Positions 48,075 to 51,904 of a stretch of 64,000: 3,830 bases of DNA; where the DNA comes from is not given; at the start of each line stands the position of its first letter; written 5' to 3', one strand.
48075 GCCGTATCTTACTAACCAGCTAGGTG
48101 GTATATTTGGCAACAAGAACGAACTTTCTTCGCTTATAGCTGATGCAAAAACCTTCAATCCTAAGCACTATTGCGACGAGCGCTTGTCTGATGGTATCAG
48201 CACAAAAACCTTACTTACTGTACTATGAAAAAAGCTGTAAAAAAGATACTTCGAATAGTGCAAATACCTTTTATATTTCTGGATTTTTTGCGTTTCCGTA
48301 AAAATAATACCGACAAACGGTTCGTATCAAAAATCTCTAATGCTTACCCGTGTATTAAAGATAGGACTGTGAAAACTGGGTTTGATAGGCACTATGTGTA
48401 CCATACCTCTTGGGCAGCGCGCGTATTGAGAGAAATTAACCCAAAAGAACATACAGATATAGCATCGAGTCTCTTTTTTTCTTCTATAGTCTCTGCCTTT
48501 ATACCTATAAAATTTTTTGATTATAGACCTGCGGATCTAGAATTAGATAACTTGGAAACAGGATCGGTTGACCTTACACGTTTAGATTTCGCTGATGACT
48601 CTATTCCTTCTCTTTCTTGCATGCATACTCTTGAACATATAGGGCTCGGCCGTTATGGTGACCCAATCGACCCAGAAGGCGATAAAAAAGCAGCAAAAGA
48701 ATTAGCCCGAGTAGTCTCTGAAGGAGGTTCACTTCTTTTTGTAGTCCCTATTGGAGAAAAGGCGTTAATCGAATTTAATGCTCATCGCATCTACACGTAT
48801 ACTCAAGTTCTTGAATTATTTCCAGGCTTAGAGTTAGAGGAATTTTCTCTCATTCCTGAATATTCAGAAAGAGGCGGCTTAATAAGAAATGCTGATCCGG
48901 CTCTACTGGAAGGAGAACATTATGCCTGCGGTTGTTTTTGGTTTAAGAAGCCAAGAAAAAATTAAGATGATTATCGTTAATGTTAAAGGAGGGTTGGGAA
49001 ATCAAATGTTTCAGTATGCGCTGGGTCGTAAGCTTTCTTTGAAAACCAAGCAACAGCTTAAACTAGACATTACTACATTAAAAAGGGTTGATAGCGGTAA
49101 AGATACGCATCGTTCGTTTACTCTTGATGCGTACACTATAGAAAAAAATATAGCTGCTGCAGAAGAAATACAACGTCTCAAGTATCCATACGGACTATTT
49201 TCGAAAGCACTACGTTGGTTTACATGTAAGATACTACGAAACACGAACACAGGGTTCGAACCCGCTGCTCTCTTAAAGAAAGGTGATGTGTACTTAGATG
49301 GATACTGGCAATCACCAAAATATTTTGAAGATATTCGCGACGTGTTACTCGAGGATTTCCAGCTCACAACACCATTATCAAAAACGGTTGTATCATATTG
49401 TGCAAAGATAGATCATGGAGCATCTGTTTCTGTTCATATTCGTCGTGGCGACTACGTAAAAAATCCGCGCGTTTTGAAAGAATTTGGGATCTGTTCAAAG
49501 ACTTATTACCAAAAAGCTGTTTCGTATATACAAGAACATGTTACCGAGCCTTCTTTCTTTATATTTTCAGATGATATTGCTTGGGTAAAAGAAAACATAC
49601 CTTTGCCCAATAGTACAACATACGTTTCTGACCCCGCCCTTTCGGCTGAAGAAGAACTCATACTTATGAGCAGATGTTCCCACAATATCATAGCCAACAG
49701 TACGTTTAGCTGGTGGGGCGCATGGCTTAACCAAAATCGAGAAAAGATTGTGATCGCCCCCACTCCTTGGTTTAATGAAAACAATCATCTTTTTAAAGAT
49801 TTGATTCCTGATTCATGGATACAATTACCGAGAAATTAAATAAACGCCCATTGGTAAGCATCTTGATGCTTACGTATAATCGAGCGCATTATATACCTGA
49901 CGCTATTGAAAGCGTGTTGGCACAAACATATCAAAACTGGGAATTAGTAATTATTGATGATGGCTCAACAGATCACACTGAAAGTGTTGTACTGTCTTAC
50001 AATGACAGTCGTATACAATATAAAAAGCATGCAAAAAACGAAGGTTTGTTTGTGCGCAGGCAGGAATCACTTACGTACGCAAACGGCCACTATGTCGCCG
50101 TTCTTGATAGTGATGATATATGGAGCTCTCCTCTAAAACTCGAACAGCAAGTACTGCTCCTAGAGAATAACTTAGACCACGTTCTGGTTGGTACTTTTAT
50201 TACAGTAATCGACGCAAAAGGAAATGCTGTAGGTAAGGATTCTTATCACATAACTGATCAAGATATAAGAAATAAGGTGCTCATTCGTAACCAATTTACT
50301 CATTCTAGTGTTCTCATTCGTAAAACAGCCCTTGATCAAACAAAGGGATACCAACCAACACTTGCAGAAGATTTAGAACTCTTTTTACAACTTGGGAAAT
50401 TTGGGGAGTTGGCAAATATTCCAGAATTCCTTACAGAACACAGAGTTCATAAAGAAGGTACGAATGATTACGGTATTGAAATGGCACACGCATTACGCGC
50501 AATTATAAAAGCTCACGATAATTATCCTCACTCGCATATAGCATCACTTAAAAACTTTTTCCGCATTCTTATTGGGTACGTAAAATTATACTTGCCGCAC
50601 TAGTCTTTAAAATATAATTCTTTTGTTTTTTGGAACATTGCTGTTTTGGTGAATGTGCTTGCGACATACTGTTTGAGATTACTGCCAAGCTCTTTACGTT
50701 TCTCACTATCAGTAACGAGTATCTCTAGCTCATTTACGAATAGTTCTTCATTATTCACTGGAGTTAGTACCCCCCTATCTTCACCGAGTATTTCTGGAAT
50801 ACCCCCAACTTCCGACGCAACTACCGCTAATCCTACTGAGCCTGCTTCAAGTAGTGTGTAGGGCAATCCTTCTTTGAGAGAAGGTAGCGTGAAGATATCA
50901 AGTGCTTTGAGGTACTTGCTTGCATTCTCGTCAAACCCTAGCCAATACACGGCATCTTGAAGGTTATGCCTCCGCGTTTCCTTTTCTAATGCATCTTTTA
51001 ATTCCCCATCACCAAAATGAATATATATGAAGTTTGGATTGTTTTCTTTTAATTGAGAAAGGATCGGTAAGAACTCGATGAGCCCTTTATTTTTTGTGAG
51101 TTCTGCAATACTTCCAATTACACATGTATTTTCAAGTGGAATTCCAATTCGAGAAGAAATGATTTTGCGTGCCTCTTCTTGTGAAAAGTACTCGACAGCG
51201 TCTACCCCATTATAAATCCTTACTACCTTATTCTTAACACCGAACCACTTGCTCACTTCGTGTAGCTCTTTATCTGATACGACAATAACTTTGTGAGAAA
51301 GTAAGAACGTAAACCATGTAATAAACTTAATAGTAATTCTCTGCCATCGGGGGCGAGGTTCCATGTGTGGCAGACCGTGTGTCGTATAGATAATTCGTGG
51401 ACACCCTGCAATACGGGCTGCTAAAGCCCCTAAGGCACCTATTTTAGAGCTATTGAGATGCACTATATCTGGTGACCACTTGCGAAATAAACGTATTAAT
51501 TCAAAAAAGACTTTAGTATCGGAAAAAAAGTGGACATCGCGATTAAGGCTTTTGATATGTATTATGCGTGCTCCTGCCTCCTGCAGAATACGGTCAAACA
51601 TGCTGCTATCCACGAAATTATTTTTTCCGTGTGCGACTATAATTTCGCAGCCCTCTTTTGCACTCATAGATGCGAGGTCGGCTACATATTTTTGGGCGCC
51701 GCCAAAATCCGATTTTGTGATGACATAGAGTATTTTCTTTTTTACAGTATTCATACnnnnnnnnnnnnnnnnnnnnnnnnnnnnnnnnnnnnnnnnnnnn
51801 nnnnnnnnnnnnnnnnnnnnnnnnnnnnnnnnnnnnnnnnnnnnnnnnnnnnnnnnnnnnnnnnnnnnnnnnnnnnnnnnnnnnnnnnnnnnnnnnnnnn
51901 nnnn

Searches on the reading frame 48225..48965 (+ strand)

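Call 9: search_protein_families(library=pfam, proteins=[window:48225-48965:+], max_evalue=0.001)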
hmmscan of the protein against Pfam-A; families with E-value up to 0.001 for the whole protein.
window:48225-48965:+ (246 aa): 1 family
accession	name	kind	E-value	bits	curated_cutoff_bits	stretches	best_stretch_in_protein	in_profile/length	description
PF03269.20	DUF268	-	5.2e-14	52.9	25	1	132-204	68-139/176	Caenorhabditis protein of unknown function, DUF268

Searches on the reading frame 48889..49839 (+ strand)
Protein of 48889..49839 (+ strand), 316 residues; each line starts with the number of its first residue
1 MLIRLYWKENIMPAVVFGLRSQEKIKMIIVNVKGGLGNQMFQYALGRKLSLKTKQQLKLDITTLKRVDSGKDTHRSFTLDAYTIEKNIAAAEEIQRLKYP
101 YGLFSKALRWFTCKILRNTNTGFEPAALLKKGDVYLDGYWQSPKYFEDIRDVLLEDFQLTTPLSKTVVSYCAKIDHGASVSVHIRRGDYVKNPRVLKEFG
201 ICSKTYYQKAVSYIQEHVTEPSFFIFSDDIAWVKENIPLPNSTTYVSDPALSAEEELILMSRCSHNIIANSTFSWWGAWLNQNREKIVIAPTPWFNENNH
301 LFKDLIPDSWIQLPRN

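Call 10: search_protein_families(library=pfam, proteins=[window:48889-49839:+], max_evalue=0.001)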
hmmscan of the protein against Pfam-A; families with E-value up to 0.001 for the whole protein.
window:48889-49839:+ (316 aa): 1 family
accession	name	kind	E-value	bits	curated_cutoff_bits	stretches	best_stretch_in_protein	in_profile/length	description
PF01531.22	Glyco_transf_11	-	7.4e-41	140.8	23.9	1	134-301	124-285/298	Glycosyl transferase family 11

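Call 25: search_protein_families(library=ncbifam, proteins=[window:48889-49839:+], max_evalue=1e-10)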
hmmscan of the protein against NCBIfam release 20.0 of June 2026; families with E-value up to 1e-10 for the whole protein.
window:48889-49839:+ (316 aa): 0 families

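Call 81: search_solved_structures(query=window:48889-49839:+, max_evalue=0.001)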
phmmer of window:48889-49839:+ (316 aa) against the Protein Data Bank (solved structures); distinct sequences matched with E-value up to 0.001: 0.

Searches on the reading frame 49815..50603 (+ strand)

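Call 10: search_protein_families(library=pfam, proteins=[window:49815-50603:+], max_evalue=0.001)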
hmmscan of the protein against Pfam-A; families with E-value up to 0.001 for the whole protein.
window:49815-50603:+ (262 aa): 4 families
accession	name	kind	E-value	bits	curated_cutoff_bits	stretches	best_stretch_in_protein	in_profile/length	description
PF00535.33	Glycos_transf_2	-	2e-31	109.6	23.3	1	15-164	1-149/168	Glycosyl transferase family 2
PF10111.15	Glyco_tranf_2_2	-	4.1e-16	59.7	27.3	1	20-196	8-202/276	Glycosyltransferase like family 2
PF13641.12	Glyco_tranf_2_3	-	5.9e-09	36.7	27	1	14-192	3-193/230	Glycosyltransferase like family 2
PF13704.12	Glyco_tranf_2_4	-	0.00016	22.5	27.5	1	22-102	2-83/98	Glycosyl transferase family 2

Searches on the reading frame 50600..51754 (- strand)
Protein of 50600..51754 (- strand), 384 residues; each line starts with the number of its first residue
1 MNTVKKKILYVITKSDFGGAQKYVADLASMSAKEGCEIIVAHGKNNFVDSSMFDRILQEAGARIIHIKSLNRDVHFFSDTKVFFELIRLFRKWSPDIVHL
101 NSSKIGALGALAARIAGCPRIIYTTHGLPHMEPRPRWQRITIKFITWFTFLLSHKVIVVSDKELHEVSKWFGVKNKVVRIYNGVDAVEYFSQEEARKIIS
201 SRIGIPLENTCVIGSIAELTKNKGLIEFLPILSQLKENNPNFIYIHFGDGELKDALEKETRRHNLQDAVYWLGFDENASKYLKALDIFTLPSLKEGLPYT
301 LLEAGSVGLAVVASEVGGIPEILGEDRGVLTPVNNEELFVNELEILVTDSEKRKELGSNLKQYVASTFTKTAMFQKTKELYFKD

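Call 10: search_protein_families(library=pfam, proteins=[window:50600-51754:-], max_evalue=0.001)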
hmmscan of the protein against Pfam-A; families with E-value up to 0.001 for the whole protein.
window:50600-51754:- (384 aa): 5 families
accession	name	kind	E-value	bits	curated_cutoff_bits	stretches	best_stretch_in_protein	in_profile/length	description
PF00534.26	Glycos_transf_1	-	3e-30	105.4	26.4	1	209-361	14-170/172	Glycosyl transferases group 1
PF13692.12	Glyco_trans_1_4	-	1.2e-24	87.6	27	1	212-349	3-142/142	Glycosyl transferases group 1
PF13439.12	Glyco_transf_4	-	3.2e-24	86.3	28.5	1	17-186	1-168/170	Glycosyltransferase Family 4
PF13579.12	Glyco_trans_4_4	-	3.7e-14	53.8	29.7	1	18-183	1-158/158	Glycosyl transferase 4-like domain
PF13477.12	Glyco_trans_4_2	-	7.6e-11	42.8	23.4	1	23-143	12-126/139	Glycosyl transferase 4-like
